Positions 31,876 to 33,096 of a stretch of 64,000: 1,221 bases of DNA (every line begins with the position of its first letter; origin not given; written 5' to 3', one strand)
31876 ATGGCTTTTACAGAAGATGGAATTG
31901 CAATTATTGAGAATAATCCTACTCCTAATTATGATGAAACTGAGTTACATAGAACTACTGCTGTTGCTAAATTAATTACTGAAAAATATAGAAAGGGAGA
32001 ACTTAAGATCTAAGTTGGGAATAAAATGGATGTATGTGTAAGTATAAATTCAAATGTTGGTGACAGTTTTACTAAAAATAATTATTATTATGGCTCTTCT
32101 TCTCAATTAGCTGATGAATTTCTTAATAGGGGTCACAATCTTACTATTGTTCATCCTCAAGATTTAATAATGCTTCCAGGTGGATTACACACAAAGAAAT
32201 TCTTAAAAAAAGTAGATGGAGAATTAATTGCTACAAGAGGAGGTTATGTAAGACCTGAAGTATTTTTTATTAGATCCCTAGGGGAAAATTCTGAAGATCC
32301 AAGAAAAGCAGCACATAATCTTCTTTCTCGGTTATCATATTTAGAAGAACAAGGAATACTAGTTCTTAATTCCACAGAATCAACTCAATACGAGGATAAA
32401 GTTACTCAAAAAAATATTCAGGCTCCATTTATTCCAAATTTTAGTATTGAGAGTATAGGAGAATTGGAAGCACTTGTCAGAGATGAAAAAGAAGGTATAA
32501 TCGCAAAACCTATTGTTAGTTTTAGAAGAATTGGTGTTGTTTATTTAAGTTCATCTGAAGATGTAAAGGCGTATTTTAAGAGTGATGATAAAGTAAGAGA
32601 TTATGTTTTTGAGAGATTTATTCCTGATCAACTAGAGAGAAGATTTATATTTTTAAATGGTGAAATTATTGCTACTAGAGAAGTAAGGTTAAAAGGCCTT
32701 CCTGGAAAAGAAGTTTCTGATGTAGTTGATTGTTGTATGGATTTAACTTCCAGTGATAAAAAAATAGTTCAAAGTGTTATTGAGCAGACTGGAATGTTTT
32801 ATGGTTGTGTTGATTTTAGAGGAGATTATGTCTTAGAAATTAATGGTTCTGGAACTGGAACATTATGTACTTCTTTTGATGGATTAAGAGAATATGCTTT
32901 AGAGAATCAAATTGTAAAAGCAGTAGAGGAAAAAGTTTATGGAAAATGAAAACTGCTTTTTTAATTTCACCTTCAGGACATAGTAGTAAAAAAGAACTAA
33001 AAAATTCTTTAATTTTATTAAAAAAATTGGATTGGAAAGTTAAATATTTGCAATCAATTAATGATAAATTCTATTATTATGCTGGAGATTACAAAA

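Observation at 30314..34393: Racemase + two ATP-grasp ligases + LD-carboxypeptidase + Cys-less C39-like protein: candidate D-amino-acid peptide system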

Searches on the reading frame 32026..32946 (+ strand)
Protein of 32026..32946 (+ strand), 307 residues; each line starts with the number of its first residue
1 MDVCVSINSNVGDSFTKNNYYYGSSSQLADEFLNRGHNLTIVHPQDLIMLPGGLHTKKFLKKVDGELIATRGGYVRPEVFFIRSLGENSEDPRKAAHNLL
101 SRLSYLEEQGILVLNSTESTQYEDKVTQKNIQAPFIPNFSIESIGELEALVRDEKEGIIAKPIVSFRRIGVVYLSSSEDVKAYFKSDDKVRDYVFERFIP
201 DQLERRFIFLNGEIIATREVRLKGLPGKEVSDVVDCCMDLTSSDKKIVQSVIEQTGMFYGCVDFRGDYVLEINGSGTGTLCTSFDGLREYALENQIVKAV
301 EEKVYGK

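Call 3: search_protein_families(library=pfam, proteins=[window:32026-32946:+], max_evalue=0.01)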
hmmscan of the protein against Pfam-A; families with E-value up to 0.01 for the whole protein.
window:32026-32946:+ (307 aa): 1 family
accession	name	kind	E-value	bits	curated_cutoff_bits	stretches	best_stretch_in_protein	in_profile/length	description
PF02955.21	GSH-S_ATP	-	0.00051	20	23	1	146-273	23-160/175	Prokaryotic glutathione synthetase, ATP-grasp domain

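Call 4: search_protein_families(library=ncbifam, proteins=[window:32026-32946:+], max_evalue=0.01)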
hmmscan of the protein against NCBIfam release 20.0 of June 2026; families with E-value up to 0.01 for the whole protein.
window:32026-32946:+ (307 aa): 4 families
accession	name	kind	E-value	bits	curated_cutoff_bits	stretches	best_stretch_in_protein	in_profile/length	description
NF009110.0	PRK12458.1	subfamily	7.2e-09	35.1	408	1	92-304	101-331/349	glutathione synthetase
TIGR01380.1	glut_syn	equivalog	5.3e-08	32.2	299.05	1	103-303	101-311/312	glutathione synthase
NF003573.0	PRK05246.1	equivalog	1.2e-07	30.9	272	1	103-304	102-313/316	glutathione synthase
NF040720.1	MptN_Meth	equivalog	0.00018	20.7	350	1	78-276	57-269/291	tetrahydromethanopterin:alpha-L-glutamate ligase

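Call 15: find_homologous_proteins(query=window:32026-32946:+)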
Query window:32026-32946:+ (307 aa): 22 proteins with E <= 0.001 among 1951 candidates.
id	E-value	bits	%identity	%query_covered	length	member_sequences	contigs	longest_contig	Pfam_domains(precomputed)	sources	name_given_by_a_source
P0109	2.1e-200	682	100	100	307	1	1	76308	-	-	-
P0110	2.1e-84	301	49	98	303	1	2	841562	-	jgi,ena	-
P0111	1.0e-82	296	48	98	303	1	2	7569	-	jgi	-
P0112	2.9e-57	212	40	100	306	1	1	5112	-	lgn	-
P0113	1.4e-52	197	39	99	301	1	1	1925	-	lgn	-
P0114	1.9e-52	196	39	99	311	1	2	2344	-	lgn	-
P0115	2.2e-51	193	38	99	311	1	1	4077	-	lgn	-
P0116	2.7e-51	193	37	100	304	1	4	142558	-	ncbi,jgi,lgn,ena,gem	-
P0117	4.0e-50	189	42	84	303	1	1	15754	PF02955.22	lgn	-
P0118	5.7e-48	182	39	99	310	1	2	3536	-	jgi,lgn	-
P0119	4.6e-47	179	38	95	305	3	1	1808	-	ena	-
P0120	9.3e-47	178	38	100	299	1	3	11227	-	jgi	jgi:hypothetical protein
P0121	9.7e-47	178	37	99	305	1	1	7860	-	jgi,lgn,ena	-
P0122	2.8e-45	173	38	92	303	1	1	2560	-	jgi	-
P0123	6.8e-45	172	36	98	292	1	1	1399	-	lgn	-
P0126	2.7e-40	157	35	92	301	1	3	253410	-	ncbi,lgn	-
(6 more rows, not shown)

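Call 16: find_encoding_contigs(protein=P0116, flank=7000, max_places=2)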
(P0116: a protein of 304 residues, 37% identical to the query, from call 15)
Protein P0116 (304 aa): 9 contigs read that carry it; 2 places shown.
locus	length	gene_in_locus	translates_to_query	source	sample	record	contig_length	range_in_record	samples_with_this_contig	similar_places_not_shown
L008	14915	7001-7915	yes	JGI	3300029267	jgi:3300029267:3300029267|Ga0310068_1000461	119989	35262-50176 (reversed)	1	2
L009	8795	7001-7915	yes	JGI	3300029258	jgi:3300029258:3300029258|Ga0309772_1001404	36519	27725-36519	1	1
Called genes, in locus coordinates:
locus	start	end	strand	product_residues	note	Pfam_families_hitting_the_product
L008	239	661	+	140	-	-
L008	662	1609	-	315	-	PF01699:Na_Ca_ex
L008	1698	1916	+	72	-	-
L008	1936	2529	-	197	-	PF03118:RNA_pol_A_CTD (faint)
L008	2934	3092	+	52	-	PF03911:Sec61_beta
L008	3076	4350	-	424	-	PF00324:AA_permease, PF13520:AA_permease_2, PF03845:Spore_permease (weak)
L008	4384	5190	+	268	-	PF01261:AP_endonuc_2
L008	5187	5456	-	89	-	PF00550:PP-binding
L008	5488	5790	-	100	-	-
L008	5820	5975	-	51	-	-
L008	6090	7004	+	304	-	PF08443:RimK, PF07478:Dala_Dala_lig_C (weak)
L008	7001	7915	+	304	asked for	-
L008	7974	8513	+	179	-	PF01558:POR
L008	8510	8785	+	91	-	PF13183:Fer4_8 (faint), PF13484:Fer4_16 (faint), PF13187:Fer4_9 (faint), PF00037:Fer4, PF13237:Fer4_10 (weak), PF14697:Fer4_21, PF12838:Fer4_7, PF00037:Fer4 (weak), +2 more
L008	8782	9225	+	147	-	PF00293:NUDIX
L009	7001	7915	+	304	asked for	-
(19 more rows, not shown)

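Call 17: find_encoding_contigs(protein=P0126, flank=7000, max_places=2)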
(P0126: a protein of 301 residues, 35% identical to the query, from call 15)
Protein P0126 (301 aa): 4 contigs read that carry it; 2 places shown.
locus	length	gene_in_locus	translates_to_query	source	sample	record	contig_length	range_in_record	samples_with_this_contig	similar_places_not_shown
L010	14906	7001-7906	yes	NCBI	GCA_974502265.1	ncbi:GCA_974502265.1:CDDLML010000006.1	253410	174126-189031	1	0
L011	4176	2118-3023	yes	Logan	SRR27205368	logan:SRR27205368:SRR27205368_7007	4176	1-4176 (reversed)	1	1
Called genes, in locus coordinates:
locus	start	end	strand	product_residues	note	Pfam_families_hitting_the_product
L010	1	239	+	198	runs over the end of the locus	PF00318:Ribosomal_S2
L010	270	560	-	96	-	-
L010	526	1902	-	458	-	PF00890:FAD_binding_2 (faint), PF01134:GIDA (faint), PF01266:DAO (weak), PF01946:Thi4 (weak), PF03486:HI0933_like, PF05834:Lycopene_cycl (weak), PF07992:Pyr_redox_2 (faint), PF21688:FAD-depend_C, +1 more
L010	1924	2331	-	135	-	-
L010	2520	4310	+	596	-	-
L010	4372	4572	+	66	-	PF01247:Ribosomal_L35Ae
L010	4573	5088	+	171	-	PF00252:Ribosomal_L16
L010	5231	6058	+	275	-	PF01177:Asp_Glu_race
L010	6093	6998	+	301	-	PF08443:RimK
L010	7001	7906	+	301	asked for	-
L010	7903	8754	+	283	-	PF02016:Peptidase_S66, PF17676:Peptidase_S66C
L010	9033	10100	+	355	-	PF00091:Tubulin, PF12327:FtsZ_C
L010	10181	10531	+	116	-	-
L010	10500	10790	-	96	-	-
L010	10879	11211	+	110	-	-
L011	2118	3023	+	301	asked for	-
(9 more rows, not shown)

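Call 18: find_encoding_contigs(protein=P0117, flank=7000, max_places=1)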
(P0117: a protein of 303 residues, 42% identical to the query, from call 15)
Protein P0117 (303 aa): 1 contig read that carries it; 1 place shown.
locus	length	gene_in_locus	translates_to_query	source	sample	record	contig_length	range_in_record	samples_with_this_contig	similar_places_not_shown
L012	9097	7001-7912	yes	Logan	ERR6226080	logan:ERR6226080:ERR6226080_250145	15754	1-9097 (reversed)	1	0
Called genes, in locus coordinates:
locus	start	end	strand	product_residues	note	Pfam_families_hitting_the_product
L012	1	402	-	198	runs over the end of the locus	PF00596:Aldolase_II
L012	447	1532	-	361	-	PF01008:IF-2B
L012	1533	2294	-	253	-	PF01048:PNP_UDP_1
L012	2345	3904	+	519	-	PF04055:Radical_SAM, PF16199:Radical_SAM_C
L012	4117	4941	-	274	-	PF00350:Dynamin_N (faint), PF02421:FeoB_N (faint), PF01926:MMR_HSR1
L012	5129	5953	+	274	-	PF01177:Asp_Glu_race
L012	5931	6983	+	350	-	-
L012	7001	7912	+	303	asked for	PF02955:GSH-S_ATP (faint)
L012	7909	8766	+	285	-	PF02016:Peptidase_S66, PF17676:Peptidase_S66C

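Call 19: find_encoding_contigs(protein=P0120, flank=7000, max_places=1)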
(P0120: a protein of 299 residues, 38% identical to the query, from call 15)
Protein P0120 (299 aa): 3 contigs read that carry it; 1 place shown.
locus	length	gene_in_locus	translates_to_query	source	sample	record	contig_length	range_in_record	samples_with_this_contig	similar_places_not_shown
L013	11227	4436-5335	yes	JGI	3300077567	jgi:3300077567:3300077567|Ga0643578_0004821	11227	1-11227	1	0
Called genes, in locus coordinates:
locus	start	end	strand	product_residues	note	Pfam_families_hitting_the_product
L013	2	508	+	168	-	?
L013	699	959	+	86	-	-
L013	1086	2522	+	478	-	PF02934:GatB_N, PF02637:GatB_Yqey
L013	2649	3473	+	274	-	PF01177:Asp_Glu_race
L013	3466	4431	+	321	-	-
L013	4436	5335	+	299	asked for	-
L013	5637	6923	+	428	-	PF01336:tRNA_anti-codon, PF00152:tRNA-synt_2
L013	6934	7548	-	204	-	PF01336:tRNA_anti-codon (weak)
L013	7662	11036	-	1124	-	PF14551:MCM_N (weak), PF17207:MCM_OB, PF00493:MCM, PF14890:Intein_splicing, PF14528:LAGLIDADG_3, PF00493:MCM, PF17855:MCM_lid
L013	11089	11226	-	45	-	?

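Call 29: search_solved_structures(query=window:32026-32946:+, max_evalue=1)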
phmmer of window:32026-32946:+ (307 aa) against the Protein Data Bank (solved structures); distinct sequences matched with E-value up to 1: 2.
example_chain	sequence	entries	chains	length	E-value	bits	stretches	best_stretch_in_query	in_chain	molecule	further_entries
6m4k_A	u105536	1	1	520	0.76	12.2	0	204-237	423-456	Alpha-amylase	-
6m4l_A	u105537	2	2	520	0.76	12.2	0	204-237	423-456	Alpha-amylase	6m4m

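Call 33: search_solved_structures(query=A1, max_evalue=1, show_alignments=2)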
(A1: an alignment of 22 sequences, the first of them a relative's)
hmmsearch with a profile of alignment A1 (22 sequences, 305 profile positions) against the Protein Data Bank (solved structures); distinct sequences matched with E-value up to 1: 4.
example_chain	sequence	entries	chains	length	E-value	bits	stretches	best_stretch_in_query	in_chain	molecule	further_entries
1gsa_A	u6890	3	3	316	0.063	15.5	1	21-304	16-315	GLUTATHIONE SYNTHETASE | GLUTATHIONE BIOSYNTHETIC LIGASE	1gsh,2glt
3ln6_A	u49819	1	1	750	0.14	14.4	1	129-214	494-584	Glutathione biosynthesis bifunctional protein gshAB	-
1glv_A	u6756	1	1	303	0.17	14.1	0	21-213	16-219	GLUTATHIONE SYNTHASE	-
4r01_A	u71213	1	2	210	0.93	11.7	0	26-69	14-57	putative NADH-flavin reductase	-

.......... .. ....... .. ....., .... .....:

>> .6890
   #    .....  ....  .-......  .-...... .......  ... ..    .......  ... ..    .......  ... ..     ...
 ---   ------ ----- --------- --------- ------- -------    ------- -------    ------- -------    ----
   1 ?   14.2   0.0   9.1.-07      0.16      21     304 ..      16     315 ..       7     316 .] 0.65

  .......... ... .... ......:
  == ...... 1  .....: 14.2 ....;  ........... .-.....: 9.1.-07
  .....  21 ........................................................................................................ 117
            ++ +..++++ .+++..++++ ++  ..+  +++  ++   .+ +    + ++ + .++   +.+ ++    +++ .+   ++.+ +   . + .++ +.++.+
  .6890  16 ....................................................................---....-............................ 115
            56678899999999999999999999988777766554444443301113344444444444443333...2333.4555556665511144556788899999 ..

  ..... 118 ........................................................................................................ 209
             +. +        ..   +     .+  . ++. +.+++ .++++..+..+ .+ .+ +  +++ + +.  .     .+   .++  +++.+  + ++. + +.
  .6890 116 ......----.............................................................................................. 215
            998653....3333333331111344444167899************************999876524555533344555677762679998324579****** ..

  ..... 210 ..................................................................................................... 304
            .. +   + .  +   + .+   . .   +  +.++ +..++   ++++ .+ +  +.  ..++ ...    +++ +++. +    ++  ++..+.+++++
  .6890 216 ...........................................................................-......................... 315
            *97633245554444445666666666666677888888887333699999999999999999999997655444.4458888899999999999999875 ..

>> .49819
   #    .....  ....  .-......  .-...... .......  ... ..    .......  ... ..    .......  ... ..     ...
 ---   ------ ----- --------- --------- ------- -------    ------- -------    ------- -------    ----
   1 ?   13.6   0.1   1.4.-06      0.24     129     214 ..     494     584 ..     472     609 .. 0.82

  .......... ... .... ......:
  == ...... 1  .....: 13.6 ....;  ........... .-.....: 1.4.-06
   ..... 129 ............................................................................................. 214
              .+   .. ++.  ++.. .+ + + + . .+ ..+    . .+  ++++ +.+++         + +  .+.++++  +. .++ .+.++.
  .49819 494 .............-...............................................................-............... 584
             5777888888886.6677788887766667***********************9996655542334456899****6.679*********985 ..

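Call 35: find_related_loci(query=A1, collection=genome_contigs, flank=6000)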
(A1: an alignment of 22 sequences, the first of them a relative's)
Query A1 (307 aa) in genome_contigs; peptide patterns used: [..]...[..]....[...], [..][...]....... (x = any residue, [..] = any of these).
34 stretches matched a pattern; 9 encode a relative of the query (tblastn E <= 1e-3); 9 distinct loci.
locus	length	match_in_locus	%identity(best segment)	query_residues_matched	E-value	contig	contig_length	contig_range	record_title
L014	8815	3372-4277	40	1-304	4e-59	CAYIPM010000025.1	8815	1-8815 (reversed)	MAG TPA_asm: Candidatus Woesearchaeota archaeon isolate ERP119705_co25_79 genome assembly, contig: NODE_7850_length_8815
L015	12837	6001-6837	37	1-282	3e-53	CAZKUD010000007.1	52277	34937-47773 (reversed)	MAG TPA_asm: uncultured archaeon isolate binchicken_co334_109 genome assembly, contig: NODE_910_length_52277_cov_14.7903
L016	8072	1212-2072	38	12-304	9e-52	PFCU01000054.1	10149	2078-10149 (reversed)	MAG: Candidatus Pacearchaeota archaeon CG10_big_fil_rev_8_21_14_0_10_30_48 CG10_8_21_14_0.10_scaffold_15872_c, whole gen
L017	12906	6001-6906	39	1-303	6e-51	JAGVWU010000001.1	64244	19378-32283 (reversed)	Candidatus Pacearchaeota archaeon isolate RIFOXYC1_FULL_30_12 rifoxyc1_full_scaffold_129, whole genome shotgun sequence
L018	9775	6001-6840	36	28-307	8e-46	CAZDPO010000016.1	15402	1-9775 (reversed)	MAG TPA_asm: Candidatus Woesearchaeota archaeon isolate SRP178699_co1_618 genome assembly, contig: NODE_4929_length_1540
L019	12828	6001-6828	37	22-303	7e-45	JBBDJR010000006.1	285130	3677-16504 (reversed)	MAG: Candidatus Pacearchaeota archaeon isolate LejiaA_36_51 Lejia_A_50_length_285130_cov_31, whole genome shotgun sequen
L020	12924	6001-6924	32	1-303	3e-42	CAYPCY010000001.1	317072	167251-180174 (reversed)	MAG TPA_asm: uncultured Methanosarcinales archaeon isolate SRP200020_co5_153 genome assembly, contig: NODE_17_length_317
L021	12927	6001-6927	33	1-303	3e-38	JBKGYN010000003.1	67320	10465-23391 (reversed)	MAG: Candidatus Woesearchaeota archaeon isolate C1M08_52 NODE_60_length_67320_cov_12.769048, whole genome shotgun sequen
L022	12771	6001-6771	33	22-280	1e-36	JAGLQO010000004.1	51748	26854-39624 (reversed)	MAG: Candidatus Pacearchaeota archaeon isolate RS_8_59 ROV157_8.bin.59.fa_4, whole genome shotgun sequence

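Call 40: search_protein_families(library=pfam, proteins=[L012:5931-6980:+, L013:3466-4428:+, L022:4964-5932:+, L021:4900-5982:+, L022:6909-8756:+, L017:7978-9312:+, L020:7815-9893:+, L014:6015-6821:-, L018:3792-4649:-, L021:6954-8183:-], max_evalue=0.01)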
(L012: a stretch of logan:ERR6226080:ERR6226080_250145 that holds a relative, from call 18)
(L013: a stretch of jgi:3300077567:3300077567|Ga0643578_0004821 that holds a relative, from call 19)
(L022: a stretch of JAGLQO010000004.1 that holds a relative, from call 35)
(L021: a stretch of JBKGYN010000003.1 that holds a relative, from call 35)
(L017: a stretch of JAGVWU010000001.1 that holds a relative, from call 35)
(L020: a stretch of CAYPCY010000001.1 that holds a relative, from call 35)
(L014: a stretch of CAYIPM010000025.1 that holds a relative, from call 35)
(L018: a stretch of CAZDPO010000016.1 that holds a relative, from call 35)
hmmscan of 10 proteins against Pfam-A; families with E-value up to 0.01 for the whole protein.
L012:5931-6980:+ (350 aa): 1 family
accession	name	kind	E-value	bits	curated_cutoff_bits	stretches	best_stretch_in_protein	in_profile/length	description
PF02955.21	GSH-S_ATP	-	5.2e-05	23.2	23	1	193-291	56-153/175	Prokaryotic glutathione synthetase, ATP-grasp domain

L013:3466-4428:+ (321 aa): 1 family
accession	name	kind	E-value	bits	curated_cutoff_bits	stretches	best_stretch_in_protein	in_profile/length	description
PF02955.21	GSH-S_ATP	-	0.0056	16.6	23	1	191-277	70-153/175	Prokaryotic glutathione synthetase, ATP-grasp domain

L022:4964-5932:+ (323 aa): 2 families
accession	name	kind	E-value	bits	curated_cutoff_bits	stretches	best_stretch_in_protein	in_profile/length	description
PF02955.21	GSH-S_ATP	-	3.9e-06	26.9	23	1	153-264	28-140/175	Prokaryotic glutathione synthetase, ATP-grasp domain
PF03548.22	LolA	-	0.0013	18.9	23.6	0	125-186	75-133/165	Outer membrane lipoprotein carrier protein LolA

L021:4900-5982:+ (361 aa): 3 families
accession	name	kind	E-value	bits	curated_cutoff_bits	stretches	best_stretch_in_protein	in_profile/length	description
PF02955.21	GSH-S_ATP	-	9.1e-09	35.4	23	1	170-288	22-144/175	Prokaryotic glutathione synthetase, ATP-grasp domain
PF02655.19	ATP-grasp_3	-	0.00012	22.6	23.2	1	177-308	29-152/160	ATP-grasp domain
PF08443.16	RimK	-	0.00052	20.1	21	1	169-308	30-162/188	RimK-like ATP-grasp domain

L022:6909-8756:+ (616 aa): 3 families
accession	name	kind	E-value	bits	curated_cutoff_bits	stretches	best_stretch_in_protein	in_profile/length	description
PF08950.16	DUF1861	-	5.6e-37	127.9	28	1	342-611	5-295/296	Protein of unknown function (DUF1861)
PF02016.21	Peptidase_S66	-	4.6e-16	59.5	25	1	9-122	3-121/121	LD-carboxypeptidase N-terminal domain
PF17676.7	Peptidase_S66C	-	1.6e-13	51.7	23.7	1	164-278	1-120/120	LD-carboxypeptidase C-terminal domain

L017:7978-9312:+ (445 aa): 5 families
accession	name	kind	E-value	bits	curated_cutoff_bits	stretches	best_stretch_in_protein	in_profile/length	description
PF22505.1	RNase_J_b_CASP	-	1.6e-19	70.4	27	1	241-358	4-114/126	Ribonuclease J, beta-CASP domain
PF07521.17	RMMBL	-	6.2e-12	45.8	21.6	1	380-428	9-58/63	Zn-dependent metallo-hydrolase RNA specificity domain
PF00753.33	Lactamase_B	-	3e-10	40.8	22.7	1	14-121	6-92/196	Metallo-beta-lactamase superfamily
PF12706.13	Lactamase_B_2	-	1e-05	25.7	27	1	72-177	30-144/200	Beta-lactamase superfamily domain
PF02112.21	PDEase_II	-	0.0083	15.7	23.7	0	68-120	78-138/340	cAMP phosphodiesterases class-II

L020:7815-9893:+ (693 aa): 10 families
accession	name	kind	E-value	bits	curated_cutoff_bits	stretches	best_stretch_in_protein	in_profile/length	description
PF01902.24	Diphthami_syn_2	-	7.5e-70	235.3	23.2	1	470-691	2-218/219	Diphthamide synthase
PF00733.27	Asn_synthase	-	1.4e-44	153.7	21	2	208-350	2-141/354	Asparagine synthase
PF13537.11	GATase_7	-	5.1e-18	65.7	25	1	70-164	13-121/123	Glutamine amidotransferase domain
PF13522.11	GATase_6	-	4.3e-12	46.6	27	1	57-159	13-129/130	Glutamine amidotransferase domain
PF24167.1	DUF7411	-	1.4e-11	44.8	28.7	1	224-300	2-72/194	Family of unknown function (DUF7411)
PF03054.22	tRNA_Me_trans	-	5.9e-07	29.8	20.6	0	225-300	3-82/202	tRNA methyl transferase HUP domain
PF06508.19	QueC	-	4.8e-06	26.6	22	0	227-295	4-67/210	Queuosine biosynthesis protein QueC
PF02568.20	ThiI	-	3.6e-05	23.9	20.5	0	473-504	8-38/197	Thiamine biosynthesis protein (ThiI)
PF01171.26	ATP_bind_3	-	0.00067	19.9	27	0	227-291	4-71/182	PP-loop family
PF02540.23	NAD_synthase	-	0.0036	16.9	21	0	222-296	20-89/242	NAD synthase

L014:6015-6821:- (269 aa): 1 family
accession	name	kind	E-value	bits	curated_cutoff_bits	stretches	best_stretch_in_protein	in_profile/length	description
PF01015.23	Ribosomal_S3Ae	-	3.1e-11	43.6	29.3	1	46-182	51-189/191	Ribosomal S3Ae family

L018:3792-4649:- (286 aa): 7 families
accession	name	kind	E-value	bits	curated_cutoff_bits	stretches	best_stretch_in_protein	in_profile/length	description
PF01926.29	MMR_HSR1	-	3.6e-17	62.9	21.9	1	137-197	1-59/113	50S ribosome-binding GTPase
PF02421.24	FeoB_N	-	4.5e-13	49.5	27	2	137-214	2-79/156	Ferrous iron transport protein B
PF00350.29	Dynamin_N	-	2.3e-05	24.9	27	0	138-179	1-41/168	Dynamin family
PF16897.10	MMR_HSR1_Xtn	-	0.00014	22.2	35.2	1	65-108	56-100/106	C-terminal region of MMR_HSR1 domain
PF03193.22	RsgA_GTPase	-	0.00075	19.8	30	0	29-190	19-168/174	RsgA GTPase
PF00009.33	GTP_EFTU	-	0.001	19.1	26.5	0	25-90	82-147/188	Elongation factor Tu GTP binding domain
PF02263.25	GBP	-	0.006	16.2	21.1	0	127-218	13-110/264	Guanylate-binding protein, N-terminal domain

L021:6954-8183:- (410 aa): 4 families
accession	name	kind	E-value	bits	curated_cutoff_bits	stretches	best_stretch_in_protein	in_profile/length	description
PF02786.22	CPSase_L_D2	-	0.001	19.1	19.8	0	154-283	47-184/211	Carbamoyl-phosphate synthase L chain, ATP binding domain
PF02655.19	ATP-grasp_3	-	0.0014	19.2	23.2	1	109-281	2-159/160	ATP-grasp domain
PF07478.18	Dala_Dala_lig_C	-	0.0043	17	24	0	229-277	129-174/204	D-ala D-ala ligase C-terminus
PF14398.11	ATPgrasp_YheCD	-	0.0045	16.7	26.8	0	233-288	180-236/255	YheC/D like ATP-grasp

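Call 43: predict_structure(alignment_id=A1)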
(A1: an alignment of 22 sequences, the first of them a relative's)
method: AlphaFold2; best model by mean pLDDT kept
length: 307 residues; sequences in the alignment: 22
mean_pLDDT: 92.8   pTM: 0.90
mean pLDDT of the five models: 92.8, 92.7, 92.5, 92.4, 91.2
residues with pLDDT >= 90: 249; 70-90: 57; 50-70: 1; < 50: 0
segments of 3 or more residues with pLDDT < 50: none
pLDDT, mean of each block of 10 residues (from residue 1): 95 81 92 98 96 96 93 97 94 94 95 95 94 96 97 96 89 96 95 96 95 94 86 79 93 97 96 88 79 96 86
secondary structure, 60 per line:
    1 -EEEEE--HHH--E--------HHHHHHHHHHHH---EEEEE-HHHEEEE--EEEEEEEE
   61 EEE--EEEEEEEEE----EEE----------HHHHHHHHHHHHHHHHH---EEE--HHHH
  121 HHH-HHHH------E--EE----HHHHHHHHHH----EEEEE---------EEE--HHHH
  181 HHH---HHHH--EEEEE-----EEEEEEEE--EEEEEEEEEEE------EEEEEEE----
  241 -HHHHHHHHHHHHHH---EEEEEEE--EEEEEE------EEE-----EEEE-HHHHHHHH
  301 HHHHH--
elements in order: E2-6 H23-34 E38-42 E47-50 E53-63 E66-74 E79-81 H92-108 E112-114 H117-123 H125-128 H144-153 E158-162 E172-174 H177-183 H187-190 E193-197 E203-210 E213-223 E230-236 H242-255 E259-265 E268-273 E280-282 E288-291 H293-305

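Call 46: fold_search(model_id=the predicted structure, library=pdb)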
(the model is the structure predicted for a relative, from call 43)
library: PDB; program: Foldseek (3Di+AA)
matches with E <= 10: 978; with E <= 0.001: 452
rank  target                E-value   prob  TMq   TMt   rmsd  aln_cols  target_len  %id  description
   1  5zk6                  4.0e-14  1.00  0.63  0.66   5.9       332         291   14  Crystal structure of RimK complexed with RpsF (released 2019-03-27)
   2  7qys_J                5.3e-14  1.00  0.62  0.66   6.4       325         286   15  Crystal structure of RimK from Pseudomonas syringae DC3000 (released 2022-10-05)
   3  5zct_A                6.8e-14  1.00  0.63  0.65   5.6       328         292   14  The crystal structure of the poly-alpha-L-glutamate peptides synthetase RimK at 2.05 angstrom resolution. (released 2018-07-25)
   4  1gsa                  8.1e-14  1.00  0.67  0.66   4.9       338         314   15  STRUCTURE OF GLUTATHIONE SYNTHETASE COMPLEXED WITH ADP AND GLUTATHIONE (released 1996-06-20)
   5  7qys_L                9.1e-14  1.00  0.62  0.65   6.3       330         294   14  Crystal structure of RimK from Pseudomonas syringae DC3000 (released 2022-10-05)
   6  7qys_D                9.7e-14  1.00  0.62  0.65   6.5       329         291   14  Crystal structure of RimK from Pseudomonas syringae DC3000 (released 2022-10-05)
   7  7qys_E                9.7e-14  1.00  0.62  0.65   6.1       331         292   14  Crystal structure of RimK from Pseudomonas syringae DC3000 (released 2022-10-05)
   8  7qys_K                1.2e-13  1.00  0.61  0.66   6.5       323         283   14  Crystal structure of RimK from Pseudomonas syringae DC3000 (released 2022-10-05)
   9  7qys_H                1.3e-13  1.00  0.62  0.66   6.4       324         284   14  Crystal structure of RimK from Pseudomonas syringae DC3000 (released 2022-10-05)
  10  1glv                  1.6e-13  1.00  0.68  0.70   4.6       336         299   15  THREE-DIMENSIONAL STRUCTURE OF THE GLUTATHIONE SYNTHETASE FROM ESCHERICHIA COLI B AT 2.0 ANGSTROMS RESOLUTION (released 1994-01-31)
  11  7qys_A                1.7e-13  1.00  0.60  0.63   6.7       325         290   14  Crystal structure of RimK from Pseudomonas syringae DC3000 (released 2022-10-05)
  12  7dro_D                1.7e-13  1.00  0.59  0.62   7.7       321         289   15  Structure of ATP-grasp ligase PsnB complexed with minimal precursor (released 2021-09-08)
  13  7qyr_G                1.8e-13  1.00  0.62  0.66   6.2       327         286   14  Crystal structure of RimK from Pseudomonas aeruginosa PAO1 (released 2022-10-05)
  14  7qys_B                1.8e-13  1.00  0.61  0.66   6.4       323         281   15  Crystal structure of RimK from Pseudomonas syringae DC3000 (released 2022-10-05)
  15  7dro_B                2.0e-13  1.00  0.58  0.59   7.8       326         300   15  Structure of ATP-grasp ligase PsnB complexed with minimal precursor (released 2021-09-08)
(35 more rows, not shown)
